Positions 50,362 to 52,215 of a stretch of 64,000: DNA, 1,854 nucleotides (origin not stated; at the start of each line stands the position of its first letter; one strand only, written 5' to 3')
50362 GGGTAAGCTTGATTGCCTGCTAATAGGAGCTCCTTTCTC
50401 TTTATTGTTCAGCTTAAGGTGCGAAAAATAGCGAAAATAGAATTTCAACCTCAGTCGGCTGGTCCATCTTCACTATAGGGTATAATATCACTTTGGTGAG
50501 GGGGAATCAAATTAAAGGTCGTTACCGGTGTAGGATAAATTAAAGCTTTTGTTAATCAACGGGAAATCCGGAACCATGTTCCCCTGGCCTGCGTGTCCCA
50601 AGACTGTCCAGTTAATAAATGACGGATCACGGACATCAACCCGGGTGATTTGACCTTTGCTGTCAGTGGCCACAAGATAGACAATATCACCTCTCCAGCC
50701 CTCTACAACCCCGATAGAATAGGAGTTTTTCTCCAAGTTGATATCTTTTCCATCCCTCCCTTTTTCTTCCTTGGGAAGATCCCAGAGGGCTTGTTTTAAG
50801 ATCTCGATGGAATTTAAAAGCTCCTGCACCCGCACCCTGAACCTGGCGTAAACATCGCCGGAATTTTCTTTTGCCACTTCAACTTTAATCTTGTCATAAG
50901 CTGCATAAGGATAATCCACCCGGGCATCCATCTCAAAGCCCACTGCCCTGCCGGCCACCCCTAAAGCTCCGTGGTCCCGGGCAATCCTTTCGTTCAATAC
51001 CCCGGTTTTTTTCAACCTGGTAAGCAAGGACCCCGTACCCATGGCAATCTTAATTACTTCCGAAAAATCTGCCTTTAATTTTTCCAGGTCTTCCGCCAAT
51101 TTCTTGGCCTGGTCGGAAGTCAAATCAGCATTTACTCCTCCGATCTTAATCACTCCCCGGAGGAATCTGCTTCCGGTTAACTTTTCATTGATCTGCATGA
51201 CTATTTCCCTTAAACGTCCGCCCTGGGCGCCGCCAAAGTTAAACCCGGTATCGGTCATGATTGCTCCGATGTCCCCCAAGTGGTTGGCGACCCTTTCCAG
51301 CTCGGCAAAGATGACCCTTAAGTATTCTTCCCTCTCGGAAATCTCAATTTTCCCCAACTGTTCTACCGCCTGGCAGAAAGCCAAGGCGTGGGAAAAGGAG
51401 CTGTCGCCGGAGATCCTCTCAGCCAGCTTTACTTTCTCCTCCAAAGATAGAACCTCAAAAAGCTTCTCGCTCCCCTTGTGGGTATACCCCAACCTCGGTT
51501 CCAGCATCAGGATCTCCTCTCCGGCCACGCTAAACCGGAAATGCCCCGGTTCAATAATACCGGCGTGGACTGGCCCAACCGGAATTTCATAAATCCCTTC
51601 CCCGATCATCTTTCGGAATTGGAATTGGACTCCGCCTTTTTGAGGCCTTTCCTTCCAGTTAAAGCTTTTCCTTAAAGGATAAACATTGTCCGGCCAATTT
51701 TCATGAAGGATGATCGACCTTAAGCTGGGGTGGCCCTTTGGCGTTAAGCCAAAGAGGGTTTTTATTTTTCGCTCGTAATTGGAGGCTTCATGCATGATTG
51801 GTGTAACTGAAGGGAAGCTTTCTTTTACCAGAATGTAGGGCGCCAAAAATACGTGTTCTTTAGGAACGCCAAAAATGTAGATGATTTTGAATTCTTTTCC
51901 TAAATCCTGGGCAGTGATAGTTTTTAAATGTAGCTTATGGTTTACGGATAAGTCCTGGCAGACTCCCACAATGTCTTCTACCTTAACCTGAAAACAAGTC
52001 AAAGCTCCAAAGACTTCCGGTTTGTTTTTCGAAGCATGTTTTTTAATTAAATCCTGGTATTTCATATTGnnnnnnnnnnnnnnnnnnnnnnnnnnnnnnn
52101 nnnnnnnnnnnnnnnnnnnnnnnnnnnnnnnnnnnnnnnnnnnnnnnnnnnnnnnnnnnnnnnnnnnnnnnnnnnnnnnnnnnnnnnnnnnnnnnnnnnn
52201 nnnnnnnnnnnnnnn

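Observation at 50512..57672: Six-gene hydrogenase-4 (Hyf)/Ehr-like membrane complex whose redox-cofactor ligands have been lost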

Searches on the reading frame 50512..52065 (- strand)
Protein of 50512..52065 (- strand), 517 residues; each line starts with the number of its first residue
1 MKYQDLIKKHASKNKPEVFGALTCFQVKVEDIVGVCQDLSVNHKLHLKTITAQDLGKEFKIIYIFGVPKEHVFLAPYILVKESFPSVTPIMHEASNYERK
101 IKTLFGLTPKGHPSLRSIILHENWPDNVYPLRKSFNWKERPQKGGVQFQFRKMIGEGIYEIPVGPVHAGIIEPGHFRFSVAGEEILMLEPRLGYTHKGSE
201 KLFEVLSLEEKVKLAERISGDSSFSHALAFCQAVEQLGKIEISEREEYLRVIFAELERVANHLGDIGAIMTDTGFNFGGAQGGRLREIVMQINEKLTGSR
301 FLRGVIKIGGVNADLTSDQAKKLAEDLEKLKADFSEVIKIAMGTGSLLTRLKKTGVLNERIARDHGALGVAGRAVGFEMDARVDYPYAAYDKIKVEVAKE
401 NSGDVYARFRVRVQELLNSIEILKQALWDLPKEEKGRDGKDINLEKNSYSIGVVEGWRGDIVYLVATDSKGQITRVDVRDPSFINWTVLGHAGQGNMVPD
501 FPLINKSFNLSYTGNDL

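Call 3: search_protein_families(library=pfam, proteins=[window:50512-52065:-], max_evalue=0.01)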
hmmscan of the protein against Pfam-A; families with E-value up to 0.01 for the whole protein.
window:50512-52065:- (517 aa): 3 families
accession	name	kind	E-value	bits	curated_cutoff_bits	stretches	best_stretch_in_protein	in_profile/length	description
PF00346.24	Complex1_49kDa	-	1.5e-43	149.2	24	2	284-441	13-170/271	Respiratory-chain NADH dehydrogenase, 49 Kd subunit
PF00329.25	Complex1_30kDa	-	3.3e-18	66.9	22.5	1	26-140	2-123/124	Respiratory-chain NADH dehydrogenase, 30 Kd subunit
PF16274.10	Qua1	-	0.001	19.4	29.3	1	214-252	7-48/52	Qua1 domain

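Call 4: search_protein_families(library=ncbifam, proteins=[window:50512-52065:-], max_evalue=0.01)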
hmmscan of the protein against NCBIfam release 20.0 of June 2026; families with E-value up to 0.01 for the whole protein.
window:50512-52065:- (517 aa): 20 families
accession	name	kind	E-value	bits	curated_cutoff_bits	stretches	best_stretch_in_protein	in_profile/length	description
NF004739.1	PRK06075.1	equivalog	5.5e-67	226.2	360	2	159-435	1-277/384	NADH-quinone oxidoreductase subunit D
NF009808.0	PRK13292.1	equivalog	5.8e-60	203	1156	1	82-432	322-681/791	NADH-quinone oxidoreductase subunit B/C/D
TIGR01962.1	NuoD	equivalog_domain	1.2e-59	202.1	459.35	1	163-434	7-278/386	NADH dehydrogenase (quinone) subunit D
NF008974.0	PRK12322.1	equivalog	1.6e-56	191.8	522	1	161-501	9-350/366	NADH-quinone oxidoreductase subunit D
NF008728.0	PRK11742.1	equivalog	2.3e-51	174.9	840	1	83-433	122-489/598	NADH-quinone oxidoreductase subunit C/D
NF040602.1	F420_dehyd_FpoD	exception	1.1e-47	162.9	600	1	161-508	10-363/372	F420H2 dehydrogenase subunit FpoD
NF005649.0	PRK07415.1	equivalog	1.5e-38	132.9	583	1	163-432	15-285/394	NAD(P)H-quinone oxidoreductase subunit H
TIGR01961.1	NuoC_fam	subfamily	1.3e-12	48.3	122.45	1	25-138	3-121/122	NADH (or F420H2) dehydrogenase, subunit C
NF004737.0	PRK06074.2-4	equivalog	1e-08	35.2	144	1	24-138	15-127/150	NADH-quinone oxidoreductase subunit C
NF040611.1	F420_dehyd_FpoC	exception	2.3e-08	34.1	220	1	26-136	32-147/158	F420H2 dehydrogenase subunit FpoC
NF004734.0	PRK06074.2-1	equivalog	1.3e-07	31.7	169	1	71-138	83-152/164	NADH-quinone oxidoreductase subunit C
NF004735.0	PRK06074.2-2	equivalog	1.8e-07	31.2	176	1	27-136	33-147/158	NADH-quinone oxidoreductase subunit C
NF006304.0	PRK08491.1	equivalog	3e-06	27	228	1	26-136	62-175/263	NADH-quinone oxidoreductase subunit C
TIGR03295.1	frhA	equivalog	1.3e-05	24.3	392.5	1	197-339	41-190/412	coenzyme F420 hydrogenase subunit alpha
NF004733.0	PRK06074.1-5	equivalog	1.9e-05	24.4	225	1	27-136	35-150/203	NADH-quinone oxidoreductase subunit C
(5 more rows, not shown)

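Call 5: search_solved_structures(query=window:50512-52065:-, show_alignments=4, max_evalue=0.00001)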
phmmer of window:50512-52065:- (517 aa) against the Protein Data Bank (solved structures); distinct sequences matched with E-value up to 0.00001: 54.
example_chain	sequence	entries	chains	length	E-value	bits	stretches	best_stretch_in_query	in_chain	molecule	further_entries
7z0s_E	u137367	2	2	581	8.3e-71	242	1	81-514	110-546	Formate hydrogenlyase subunit 5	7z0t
2fug_4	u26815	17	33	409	6.4e-43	150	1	158-430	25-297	NADH-quinone oxidoreductase chain 4 | NADH-QUINONE OXIDOREDUCTASE SUBUNIT 4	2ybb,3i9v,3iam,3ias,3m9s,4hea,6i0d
6cfw_L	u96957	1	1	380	1.6e-42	148.7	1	160-503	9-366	Membrane-bound hydrogenase subunit alpha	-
7q5y_B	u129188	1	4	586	1.5e-38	135.7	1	163-435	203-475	NADH-quinone oxidoreductase subunit C/D 2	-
7awt_D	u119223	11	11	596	4.6e-33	117.5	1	160-432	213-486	NADH-quinone oxidoreductase subunit C/D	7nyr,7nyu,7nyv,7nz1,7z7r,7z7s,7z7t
9taj_C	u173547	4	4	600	4.7e-33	117.5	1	160-432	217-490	NADH-quinone oxidoreductase subunit C/D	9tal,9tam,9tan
7wfg_H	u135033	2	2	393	5.1e-33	117.4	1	151-432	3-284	NAD(P)H-quinone oxidoreductase subunit H, chloroplastic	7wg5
9iho_D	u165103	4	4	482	1.3e-32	116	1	164-431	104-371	NUCM (49 kDa) subunit of mitochondrial NADH:ubiquinone oxidoreductase (Complex I)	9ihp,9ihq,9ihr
7p61_C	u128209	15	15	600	1.5e-32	115.8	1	160-432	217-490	NADH-quinone oxidoreductase subunit C/D | NADH-quinone oxidoreductase subunit CD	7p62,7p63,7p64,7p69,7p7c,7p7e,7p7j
9grx_H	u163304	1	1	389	2e-31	112.1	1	162-431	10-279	NAD(P)H-quinone oxidoreductase subunit H, chloroplastic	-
6h8k_C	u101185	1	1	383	5.3e-31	110.7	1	163-432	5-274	NUCM protein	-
6gcs_C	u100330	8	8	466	8.2e-31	110.1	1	161-432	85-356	49-KDA PROTEIN (NUCM) | Subunit NUCM of NADH:Ubiquinone Oxidoreductase (Complex I) | NUCM protein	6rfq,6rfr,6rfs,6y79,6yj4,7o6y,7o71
7b0n_D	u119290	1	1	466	2.1e-30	108.7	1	161-432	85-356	NUCM protein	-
7zm7_C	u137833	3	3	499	3.2e-30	108.1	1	159-431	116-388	NADH-ubiquinone oxidoreductase 49 kDa subunit-like protein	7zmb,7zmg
6hum_H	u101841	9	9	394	3.9e-30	107.8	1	162-432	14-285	NAD(P)H-quinone oxidoreductase subunit H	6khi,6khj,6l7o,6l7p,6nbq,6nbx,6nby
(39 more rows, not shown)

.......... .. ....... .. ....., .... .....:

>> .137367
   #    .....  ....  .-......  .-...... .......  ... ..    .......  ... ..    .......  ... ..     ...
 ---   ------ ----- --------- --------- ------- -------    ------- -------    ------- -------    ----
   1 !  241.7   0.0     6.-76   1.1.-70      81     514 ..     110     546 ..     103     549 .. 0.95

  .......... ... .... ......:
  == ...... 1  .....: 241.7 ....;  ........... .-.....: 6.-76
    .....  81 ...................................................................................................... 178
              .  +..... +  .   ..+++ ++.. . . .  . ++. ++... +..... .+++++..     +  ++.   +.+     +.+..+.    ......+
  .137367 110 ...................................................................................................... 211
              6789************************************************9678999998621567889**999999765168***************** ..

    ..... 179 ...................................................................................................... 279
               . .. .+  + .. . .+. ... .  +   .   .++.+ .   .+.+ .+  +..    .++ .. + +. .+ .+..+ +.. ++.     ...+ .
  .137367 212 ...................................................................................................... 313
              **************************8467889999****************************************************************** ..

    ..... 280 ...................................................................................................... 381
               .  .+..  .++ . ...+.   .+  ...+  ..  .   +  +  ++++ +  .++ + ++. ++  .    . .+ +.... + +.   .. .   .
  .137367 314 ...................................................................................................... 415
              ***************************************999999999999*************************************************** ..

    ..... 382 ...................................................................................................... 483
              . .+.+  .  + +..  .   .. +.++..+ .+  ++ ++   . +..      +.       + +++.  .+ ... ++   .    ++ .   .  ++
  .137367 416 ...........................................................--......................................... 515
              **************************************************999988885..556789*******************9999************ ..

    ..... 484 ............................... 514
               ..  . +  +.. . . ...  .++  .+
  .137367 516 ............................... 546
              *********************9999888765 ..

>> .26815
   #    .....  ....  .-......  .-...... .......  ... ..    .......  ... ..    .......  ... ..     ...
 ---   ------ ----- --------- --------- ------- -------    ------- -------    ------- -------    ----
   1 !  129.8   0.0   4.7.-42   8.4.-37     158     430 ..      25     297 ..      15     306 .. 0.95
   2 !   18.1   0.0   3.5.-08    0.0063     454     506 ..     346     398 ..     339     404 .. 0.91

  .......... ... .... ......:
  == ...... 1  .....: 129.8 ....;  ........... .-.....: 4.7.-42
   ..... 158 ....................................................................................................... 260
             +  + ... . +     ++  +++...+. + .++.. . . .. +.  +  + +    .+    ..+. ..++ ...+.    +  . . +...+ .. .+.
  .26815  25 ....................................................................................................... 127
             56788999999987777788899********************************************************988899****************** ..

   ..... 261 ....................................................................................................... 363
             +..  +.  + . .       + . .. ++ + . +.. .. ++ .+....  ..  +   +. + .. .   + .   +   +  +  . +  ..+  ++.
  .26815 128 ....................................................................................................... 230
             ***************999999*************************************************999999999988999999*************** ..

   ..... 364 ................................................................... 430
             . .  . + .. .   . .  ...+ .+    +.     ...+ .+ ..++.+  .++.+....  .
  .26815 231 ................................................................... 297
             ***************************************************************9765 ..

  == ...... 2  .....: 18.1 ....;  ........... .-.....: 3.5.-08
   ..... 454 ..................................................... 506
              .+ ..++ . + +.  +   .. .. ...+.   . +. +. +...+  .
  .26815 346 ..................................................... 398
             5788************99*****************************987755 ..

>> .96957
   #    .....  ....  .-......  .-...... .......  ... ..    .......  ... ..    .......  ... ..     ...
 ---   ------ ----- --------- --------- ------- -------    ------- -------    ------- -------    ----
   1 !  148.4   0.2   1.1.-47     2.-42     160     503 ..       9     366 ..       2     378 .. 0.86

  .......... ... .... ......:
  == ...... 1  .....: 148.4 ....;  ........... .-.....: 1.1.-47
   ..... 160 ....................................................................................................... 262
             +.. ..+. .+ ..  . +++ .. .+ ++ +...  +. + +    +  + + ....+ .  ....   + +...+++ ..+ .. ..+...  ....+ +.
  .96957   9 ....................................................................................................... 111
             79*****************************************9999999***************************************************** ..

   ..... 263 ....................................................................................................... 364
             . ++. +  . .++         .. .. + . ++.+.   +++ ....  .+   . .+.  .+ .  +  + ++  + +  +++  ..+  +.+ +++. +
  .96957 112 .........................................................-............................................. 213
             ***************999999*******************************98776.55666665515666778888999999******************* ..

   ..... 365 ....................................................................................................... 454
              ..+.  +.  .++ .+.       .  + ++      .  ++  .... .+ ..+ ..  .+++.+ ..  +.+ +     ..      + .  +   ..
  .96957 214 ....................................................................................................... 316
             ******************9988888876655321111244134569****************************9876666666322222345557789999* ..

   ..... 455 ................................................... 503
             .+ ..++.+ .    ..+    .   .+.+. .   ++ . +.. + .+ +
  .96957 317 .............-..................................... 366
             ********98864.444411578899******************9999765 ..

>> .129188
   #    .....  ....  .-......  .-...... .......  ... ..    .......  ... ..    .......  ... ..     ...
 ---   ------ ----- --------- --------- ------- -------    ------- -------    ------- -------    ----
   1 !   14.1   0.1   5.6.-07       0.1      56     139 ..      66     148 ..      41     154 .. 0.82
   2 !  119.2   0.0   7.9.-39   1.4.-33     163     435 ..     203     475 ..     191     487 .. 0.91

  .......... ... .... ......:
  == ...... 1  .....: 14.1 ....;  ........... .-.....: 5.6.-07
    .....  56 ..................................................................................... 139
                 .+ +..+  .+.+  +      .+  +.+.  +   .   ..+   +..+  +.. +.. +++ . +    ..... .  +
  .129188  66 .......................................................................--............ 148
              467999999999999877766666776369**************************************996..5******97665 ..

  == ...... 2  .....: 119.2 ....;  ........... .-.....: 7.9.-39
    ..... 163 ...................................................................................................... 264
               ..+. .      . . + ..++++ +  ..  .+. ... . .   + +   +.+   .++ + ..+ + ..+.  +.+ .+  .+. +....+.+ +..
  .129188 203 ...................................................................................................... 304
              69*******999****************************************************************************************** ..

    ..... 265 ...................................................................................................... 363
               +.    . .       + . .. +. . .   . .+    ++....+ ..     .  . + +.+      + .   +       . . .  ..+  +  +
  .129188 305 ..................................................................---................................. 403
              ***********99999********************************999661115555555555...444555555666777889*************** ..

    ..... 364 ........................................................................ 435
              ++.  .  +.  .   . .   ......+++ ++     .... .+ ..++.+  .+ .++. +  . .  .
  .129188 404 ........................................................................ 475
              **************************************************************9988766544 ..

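Call 11: find_homologous_proteins(query=window:50512-52065:-, max_evalue=1e-10)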
Query window:50512-52065:- (517 aa): 8000 proteins with E <= 1e-10 among 8000 candidates; the best 120 are listed.
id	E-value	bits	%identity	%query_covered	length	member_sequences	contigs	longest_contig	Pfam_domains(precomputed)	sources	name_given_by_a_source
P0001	0.0e+0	1169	100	100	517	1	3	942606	PF00329.26,PF00346.25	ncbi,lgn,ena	-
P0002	1.5e-240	817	69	100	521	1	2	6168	PF00329.26,PF00346.25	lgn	-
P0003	2.1e-239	813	70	100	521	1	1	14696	PF00329.26,PF00346.25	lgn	-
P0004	1.2e-238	811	68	100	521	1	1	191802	PF00329.26,PF00346.25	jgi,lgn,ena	-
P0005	4.0e-237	806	68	100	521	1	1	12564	PF00329.26,PF00346.25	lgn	-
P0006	1.1e-235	801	68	99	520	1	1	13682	PF00329.26,PF00346.25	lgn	-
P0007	1.0e-229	781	66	99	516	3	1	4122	PF00329.26,PF00346.25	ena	-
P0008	7.9e-228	775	65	100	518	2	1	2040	PF00329.26,PF00346.25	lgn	-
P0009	2.9e-222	757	64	100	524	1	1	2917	PF00329.26,PF00346.25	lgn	-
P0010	3.9e-220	750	66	99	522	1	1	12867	PF00329.26,PF00346.25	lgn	-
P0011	7.0e-220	749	64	100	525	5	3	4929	PF00329.26,PF00346.25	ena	-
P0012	1.2e-218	745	67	97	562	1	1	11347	PF00329.26,PF00346.25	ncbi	-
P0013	2.6e-218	744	64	100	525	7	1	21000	PF00329.26,PF00346.25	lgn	-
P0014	5.5e-218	742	64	100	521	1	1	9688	PF00329.26,PF00346.25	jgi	jgi:Ni,Fe-hydrogenase III large subunit/Ni,Fe-hydrogenase III component G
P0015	1.7e-216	738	65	97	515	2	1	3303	PF00329.26,PF00346.25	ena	-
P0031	6.1e-213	726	63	97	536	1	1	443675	PF00329.26,PF00346.25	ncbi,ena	-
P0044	8.2e-211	719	65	97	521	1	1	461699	PF00329.26,PF00346.25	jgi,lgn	jgi:Ni,Fe-hydrogenase III large subunit/Ni,Fe-hydrogenase III component G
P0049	8.9e-210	715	61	100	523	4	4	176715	PF00329.26,PF00346.25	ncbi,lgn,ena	ncbi:MAG: NADH-quinone oxidoreductase subunit C [Patescibacteria group bacterium]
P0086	2.7e-206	704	60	100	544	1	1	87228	PF00329.26,PF00346.25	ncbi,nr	ncbi:MAG: NADH-quinone oxidoreductase subunit C [Actinobacteria bacterium]|nr:NADH-quinone oxidoredu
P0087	3.0e-206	704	61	100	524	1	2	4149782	PF00329.26,PF00346.25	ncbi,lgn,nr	ncbi:MAG: NADH-quinone oxidoreductase subunit C [Candidatus Scalindua sp.]|nr:NADH-quinone oxidoredu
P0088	3.4e-206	704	61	96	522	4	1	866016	PF00329.26,PF00346.25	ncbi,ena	-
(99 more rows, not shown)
